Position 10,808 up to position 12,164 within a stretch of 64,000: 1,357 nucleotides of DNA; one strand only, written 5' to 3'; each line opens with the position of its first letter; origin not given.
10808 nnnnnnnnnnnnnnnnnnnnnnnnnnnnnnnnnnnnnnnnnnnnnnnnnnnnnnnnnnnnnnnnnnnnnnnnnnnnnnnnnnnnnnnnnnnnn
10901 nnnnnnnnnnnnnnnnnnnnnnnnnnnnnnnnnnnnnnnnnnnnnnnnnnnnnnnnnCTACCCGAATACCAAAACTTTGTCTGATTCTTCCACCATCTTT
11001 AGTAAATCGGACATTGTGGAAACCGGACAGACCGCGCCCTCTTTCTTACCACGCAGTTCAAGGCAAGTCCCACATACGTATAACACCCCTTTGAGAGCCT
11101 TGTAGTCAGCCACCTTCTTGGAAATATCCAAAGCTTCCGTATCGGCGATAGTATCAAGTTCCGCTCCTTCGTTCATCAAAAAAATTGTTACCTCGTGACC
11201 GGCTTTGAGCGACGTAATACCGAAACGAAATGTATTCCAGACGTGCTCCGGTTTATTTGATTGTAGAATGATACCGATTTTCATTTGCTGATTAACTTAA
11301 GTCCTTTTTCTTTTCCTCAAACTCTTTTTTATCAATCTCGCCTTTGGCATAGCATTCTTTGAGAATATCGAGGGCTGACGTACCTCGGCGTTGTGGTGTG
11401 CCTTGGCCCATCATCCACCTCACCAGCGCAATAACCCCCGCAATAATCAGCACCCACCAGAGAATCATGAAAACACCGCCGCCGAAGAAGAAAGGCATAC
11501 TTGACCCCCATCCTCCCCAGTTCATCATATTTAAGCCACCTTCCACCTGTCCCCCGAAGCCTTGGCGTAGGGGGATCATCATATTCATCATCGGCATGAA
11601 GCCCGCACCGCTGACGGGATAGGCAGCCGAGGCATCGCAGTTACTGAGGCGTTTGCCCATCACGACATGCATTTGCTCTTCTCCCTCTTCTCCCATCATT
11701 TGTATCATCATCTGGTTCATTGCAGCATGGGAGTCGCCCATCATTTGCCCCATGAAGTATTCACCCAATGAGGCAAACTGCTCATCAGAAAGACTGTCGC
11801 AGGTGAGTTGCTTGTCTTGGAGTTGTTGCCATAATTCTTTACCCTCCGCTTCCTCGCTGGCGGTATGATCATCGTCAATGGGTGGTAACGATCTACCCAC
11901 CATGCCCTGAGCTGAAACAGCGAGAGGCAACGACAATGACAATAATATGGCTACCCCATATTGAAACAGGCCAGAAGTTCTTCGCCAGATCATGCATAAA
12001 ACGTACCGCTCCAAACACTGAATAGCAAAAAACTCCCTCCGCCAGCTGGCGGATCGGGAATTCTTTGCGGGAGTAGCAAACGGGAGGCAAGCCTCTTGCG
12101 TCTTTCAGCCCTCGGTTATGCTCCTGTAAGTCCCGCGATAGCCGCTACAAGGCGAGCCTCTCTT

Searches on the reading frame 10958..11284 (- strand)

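Call 3: search_protein_families(library=pfam, proteins=[window:10958-11284:-], max_evalue=0.01)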
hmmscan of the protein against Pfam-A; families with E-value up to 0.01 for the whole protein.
window:10958-11284:- (108 aa): 1 family
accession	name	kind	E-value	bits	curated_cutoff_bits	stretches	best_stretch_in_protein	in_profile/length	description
PF02635.20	DsrE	-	6.5e-09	36.4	22.7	1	1-107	1-116/116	DsrE/DsrF-like family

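Call 4: search_protein_families(library=ncbifam, proteins=[window:10958-11284:-], max_evalue=0.01)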
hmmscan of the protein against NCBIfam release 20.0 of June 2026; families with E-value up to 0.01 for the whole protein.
window:10958-11284:- (108 aa): 1 family
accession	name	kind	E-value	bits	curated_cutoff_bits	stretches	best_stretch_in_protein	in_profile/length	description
TIGR03527.1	selenium_YedF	equivalog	9.4e-05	22.3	110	1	33-105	123-192/194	sulfurtransferase-like selenium metabolism protein YedF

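Call 79: search_protein_families(library=padloc, proteins=[window:10958-11284:-], max_evalue=0.01)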
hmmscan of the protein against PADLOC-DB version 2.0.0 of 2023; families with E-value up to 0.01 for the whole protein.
window:10958-11284:- (108 aa): 0 families

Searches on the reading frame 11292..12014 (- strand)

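Call 3: search_protein_families(library=pfam, proteins=[window:11292-12014:-], max_evalue=0.01)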
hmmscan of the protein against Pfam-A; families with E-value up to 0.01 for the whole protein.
window:11292-12014:- (240 aa): 1 family
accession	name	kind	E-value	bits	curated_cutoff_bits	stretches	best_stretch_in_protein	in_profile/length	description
PF09851.14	SHOCT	-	4.9e-06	26.6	27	1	214-239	2-27/28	Short C-terminal domain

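Call 4: search_protein_families(library=ncbifam, proteins=[window:11292-12014:-], max_evalue=0.01)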
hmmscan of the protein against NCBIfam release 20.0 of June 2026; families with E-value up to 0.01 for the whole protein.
window:11292-12014:- (240 aa): 0 families

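Call 79: search_protein_families(library=padloc, proteins=[window:11292-12014:-], max_evalue=0.01)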
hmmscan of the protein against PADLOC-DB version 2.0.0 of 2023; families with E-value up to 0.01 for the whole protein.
window:11292-12014:- (240 aa): 0 families
